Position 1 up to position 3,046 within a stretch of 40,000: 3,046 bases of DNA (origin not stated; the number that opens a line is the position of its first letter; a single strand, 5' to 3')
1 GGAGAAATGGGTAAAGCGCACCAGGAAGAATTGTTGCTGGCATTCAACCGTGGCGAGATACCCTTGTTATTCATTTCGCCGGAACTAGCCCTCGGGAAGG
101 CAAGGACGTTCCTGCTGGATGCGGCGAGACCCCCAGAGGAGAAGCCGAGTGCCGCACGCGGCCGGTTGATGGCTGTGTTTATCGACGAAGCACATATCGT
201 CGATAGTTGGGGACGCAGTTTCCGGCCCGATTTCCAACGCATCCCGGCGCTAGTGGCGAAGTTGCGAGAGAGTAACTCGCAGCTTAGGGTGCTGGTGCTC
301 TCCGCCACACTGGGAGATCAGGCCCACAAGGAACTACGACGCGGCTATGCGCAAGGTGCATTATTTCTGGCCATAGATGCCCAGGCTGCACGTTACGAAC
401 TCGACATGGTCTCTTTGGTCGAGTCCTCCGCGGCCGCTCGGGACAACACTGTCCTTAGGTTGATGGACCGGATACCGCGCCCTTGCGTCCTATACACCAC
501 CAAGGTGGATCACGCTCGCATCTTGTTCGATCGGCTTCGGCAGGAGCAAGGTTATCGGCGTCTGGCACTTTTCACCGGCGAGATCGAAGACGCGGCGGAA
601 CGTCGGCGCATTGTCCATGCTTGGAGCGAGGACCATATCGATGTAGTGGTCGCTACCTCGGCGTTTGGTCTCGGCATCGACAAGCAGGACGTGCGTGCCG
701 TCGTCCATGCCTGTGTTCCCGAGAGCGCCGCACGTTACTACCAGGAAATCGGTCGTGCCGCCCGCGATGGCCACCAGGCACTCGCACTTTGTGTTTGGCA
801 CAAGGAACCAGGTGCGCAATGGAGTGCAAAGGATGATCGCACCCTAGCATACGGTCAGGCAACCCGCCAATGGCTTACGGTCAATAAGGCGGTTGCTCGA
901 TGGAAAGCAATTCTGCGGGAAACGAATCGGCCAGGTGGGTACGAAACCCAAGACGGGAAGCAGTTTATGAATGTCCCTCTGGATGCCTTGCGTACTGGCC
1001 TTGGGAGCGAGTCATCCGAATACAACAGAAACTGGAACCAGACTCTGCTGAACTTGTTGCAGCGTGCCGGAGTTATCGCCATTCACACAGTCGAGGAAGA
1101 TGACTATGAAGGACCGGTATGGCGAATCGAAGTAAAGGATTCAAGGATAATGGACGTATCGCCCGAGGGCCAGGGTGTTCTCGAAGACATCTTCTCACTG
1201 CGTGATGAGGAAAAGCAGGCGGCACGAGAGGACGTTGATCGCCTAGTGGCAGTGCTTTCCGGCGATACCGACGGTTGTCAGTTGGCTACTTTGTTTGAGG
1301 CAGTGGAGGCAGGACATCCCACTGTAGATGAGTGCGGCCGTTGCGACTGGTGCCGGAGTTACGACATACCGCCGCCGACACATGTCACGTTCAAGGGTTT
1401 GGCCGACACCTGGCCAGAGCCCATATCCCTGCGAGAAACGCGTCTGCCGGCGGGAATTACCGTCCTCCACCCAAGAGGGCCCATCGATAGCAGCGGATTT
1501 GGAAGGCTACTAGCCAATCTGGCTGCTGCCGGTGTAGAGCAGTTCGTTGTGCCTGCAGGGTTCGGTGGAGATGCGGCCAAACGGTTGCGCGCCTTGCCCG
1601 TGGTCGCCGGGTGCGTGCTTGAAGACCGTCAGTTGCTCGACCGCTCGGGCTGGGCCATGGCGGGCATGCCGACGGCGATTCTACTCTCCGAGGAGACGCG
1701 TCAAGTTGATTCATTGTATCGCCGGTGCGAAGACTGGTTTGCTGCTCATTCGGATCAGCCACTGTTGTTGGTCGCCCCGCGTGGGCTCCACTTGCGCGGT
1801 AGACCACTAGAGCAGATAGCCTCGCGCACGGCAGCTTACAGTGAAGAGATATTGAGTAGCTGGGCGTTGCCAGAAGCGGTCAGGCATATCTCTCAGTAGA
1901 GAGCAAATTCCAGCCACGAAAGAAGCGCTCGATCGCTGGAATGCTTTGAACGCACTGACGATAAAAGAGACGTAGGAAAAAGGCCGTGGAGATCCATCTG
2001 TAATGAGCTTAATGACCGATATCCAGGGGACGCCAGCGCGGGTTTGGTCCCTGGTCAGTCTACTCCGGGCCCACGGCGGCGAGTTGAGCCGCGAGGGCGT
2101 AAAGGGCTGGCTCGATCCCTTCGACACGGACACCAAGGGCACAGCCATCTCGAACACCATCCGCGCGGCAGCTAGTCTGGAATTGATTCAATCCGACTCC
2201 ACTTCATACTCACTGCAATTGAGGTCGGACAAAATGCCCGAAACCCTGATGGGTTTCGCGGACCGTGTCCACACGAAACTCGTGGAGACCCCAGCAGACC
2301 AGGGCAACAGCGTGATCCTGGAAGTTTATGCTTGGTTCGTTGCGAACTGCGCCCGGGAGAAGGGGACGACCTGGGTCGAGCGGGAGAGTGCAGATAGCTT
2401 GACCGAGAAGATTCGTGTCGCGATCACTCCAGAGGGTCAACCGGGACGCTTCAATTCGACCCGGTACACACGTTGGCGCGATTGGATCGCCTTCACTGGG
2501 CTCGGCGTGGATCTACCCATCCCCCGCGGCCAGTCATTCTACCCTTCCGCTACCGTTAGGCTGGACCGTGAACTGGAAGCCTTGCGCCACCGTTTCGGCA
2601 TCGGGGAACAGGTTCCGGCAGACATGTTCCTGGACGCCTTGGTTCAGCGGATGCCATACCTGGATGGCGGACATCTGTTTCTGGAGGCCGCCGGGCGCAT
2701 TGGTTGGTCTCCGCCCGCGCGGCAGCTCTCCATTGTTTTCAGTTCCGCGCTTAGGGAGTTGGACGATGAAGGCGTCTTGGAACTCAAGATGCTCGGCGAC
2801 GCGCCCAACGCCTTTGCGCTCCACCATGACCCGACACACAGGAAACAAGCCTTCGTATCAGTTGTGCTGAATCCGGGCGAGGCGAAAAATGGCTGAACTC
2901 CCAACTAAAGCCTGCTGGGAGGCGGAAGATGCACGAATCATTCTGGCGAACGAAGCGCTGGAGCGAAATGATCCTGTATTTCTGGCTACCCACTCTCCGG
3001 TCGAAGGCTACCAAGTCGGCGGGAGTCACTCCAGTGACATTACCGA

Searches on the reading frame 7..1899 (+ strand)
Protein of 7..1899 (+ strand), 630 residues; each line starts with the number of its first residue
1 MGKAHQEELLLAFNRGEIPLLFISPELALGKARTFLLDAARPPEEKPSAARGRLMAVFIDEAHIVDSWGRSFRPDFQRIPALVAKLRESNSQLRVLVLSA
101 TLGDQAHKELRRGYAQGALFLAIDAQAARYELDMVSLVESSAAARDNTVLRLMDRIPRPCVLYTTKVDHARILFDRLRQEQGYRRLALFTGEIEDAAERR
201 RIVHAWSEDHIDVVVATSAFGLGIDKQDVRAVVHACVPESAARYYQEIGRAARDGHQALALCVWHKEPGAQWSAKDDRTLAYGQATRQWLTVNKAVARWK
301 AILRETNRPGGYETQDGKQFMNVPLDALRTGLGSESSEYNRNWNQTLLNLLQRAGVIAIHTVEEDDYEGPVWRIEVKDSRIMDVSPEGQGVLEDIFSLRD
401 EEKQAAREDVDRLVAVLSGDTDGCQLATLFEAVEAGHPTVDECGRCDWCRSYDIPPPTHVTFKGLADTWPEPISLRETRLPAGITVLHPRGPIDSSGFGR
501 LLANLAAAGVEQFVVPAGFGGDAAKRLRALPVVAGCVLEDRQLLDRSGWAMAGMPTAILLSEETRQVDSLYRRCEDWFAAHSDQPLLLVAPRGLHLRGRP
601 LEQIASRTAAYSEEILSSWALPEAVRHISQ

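Call 7: search_protein_families(library=ncbifam, proteins=[window:7-1899:+], max_evalue=0.001)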
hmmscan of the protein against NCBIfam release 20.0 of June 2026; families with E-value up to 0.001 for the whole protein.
window:7-1899:+ (630 aa): 17 families
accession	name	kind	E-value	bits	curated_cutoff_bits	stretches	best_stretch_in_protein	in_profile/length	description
NF041063.1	DpdF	equivalog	4.1e-108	363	550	1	6-572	232-789/813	protein DpdF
TIGR01389.1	recQ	equivalog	3.1e-33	115.1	640.2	1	6-266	92-330/591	DNA helicase RecQ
TIGR00614.1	recQ_fam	subfamily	4.1e-33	114.9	219.8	1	3-266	87-332/470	RecQ family ATP-dependent DNA helicase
NF008279.0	PRK11057.1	equivalog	5.5e-26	91.1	1015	1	4-265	102-341/608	ATP-dependent DNA helicase RecQ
TIGR04121.1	DEXH_lig_assoc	equivalog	4.6e-15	54.4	850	1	53-253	140-345/804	ligase-associated DNA damage response DEXH box helicase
NF008744.0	PRK11776.1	equivalog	8.2e-11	41.1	524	1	87-269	173-351/460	ATP-dependent RNA helicase DbpA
TIGR03817.1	DECH_helic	hypoth_equivalog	2.1e-10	39.5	874.1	1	196-268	315-387/742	helicase/secretion neighborhood putative DEAH-box helicase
NF008394.0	PRK11192.1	equivalog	5.6e-09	35.3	507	1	89-262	177-349/441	ATP-dependent RNA helicase SrmB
NF002340.1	PRK01297.1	equivalog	6.5e-09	35.1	564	1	91-261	183-350/372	ATP-dependent RNA helicase RhlB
NF053631.1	RNA_helic_CshA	equivalog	1.8e-08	33.7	646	1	86-262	166-339/434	degradosome RNA helicase CshA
NF003419.0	PRK04837.1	equivalog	4.6e-07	28.9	588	1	140-261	238-357/424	ATP-dependent RNA helicase RhlB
NF053632.1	heli_RadD_YejH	equivalog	2.1e-05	23.1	720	0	159-253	252-341/573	DNA repair helicase RadD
NF053636.1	DDHlcsCsdAPsy1082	equivalog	3.8e-05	22.4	890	1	179-263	264-346/512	DEAD/DEAH box helicase CsdA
NF053711.1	RNA_heli_RhlE1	exception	3.9e-05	22.6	750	1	196-262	280-346/434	RNA helicase RhlE1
NF041062.1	DpdE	equivalog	0.00017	19.7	500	0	147-253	530-638/1048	protein DpdE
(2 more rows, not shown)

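Call 8: search_protein_families(library=pfam, proteins=[window:7-1899:+], max_evalue=0.001)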
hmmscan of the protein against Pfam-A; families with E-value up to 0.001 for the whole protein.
window:7-1899:+ (630 aa): 1 family
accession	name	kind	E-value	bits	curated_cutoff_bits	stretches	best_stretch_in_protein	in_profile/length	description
PF00271.37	Helicase_C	-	8.2e-14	52.2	23.5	1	156-255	14-110/110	Helicase conserved C-terminal domain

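Call 83: search_protein_families(library=padloc, proteins=[window:7-1899:+], max_evalue=0.001)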
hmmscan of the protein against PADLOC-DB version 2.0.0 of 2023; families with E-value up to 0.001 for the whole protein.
window:7-1899:+ (630 aa): 27 families (the best 25 are shown)
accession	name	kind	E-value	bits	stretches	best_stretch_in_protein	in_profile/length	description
PDLC02862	DpdF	-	1.3e-133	444.7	1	9-617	209-804/811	DpdF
PDLC02872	DpdF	-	1.4e-87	293.2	1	4-606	248-844/859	DpdF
PDLC02855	DpdF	-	9.6e-79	263.6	1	12-453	236-667/825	DpdF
PDLC02857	DpdF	-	9.3e-70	233.7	1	11-451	276-725/911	DpdF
PDLC02867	DpdF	-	5e-56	188.5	1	16-363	238-560/855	DpdF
PDLC02860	DpdF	-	1e-52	177.6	1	49-451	6-387/547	DpdF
PDLC02864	DpdF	-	9.4e-42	141.6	1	6-267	101-341/610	DpdF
PDLC02870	DpdF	-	8e-40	134.8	1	3-265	89-331/534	DpdF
PDLC03928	PsyrT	-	1.3e-38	130.8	1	6-261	104-342/689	-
PDLC02861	DpdF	-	1.7e-29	100.6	1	5-266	106-345/611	DpdF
PDLC02865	DpdF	-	7.3e-28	94.7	1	14-261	846-1077/1499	DpdF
PDLC01089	C3a193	-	3.9e-23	79.8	2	158-265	488-593/983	poss. alt. Cas3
PDLC02859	DpdF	-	6.9e-20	69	1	45-263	208-424/545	DpdF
PDLC02863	DpdF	-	1.3e-16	58.6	1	188-264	79-154/488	DpdF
PDLC02868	DpdF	-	4.2e-16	55.9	2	202-257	635-690/1078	DpdF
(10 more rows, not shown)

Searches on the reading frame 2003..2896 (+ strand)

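Call 7: search_protein_families(library=ncbifam, proteins=[window:2003-2896:+], max_evalue=0.001)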
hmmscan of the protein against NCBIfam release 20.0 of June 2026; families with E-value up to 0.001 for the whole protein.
window:2003-2896:+ (297 aa): 1 family
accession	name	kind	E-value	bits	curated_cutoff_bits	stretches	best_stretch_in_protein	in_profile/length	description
NF041064.1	DpdG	equivalog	1.3e-16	60.8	80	1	1-277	1-281/290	protein DpdG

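Call 8: search_protein_families(library=pfam, proteins=[window:2003-2896:+], max_evalue=0.001)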
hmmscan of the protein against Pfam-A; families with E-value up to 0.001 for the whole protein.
window:2003-2896:+ (297 aa): 0 families

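Call 83: search_protein_families(library=padloc, proteins=[window:2003-2896:+], max_evalue=0.001)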
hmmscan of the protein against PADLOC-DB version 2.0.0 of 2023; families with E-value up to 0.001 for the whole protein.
window:2003-2896:+ (297 aa): 1 family
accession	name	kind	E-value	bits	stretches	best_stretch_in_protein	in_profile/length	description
PDLC02874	DpdG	-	5.7e-06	24.1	1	184-276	192-285/301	DpdG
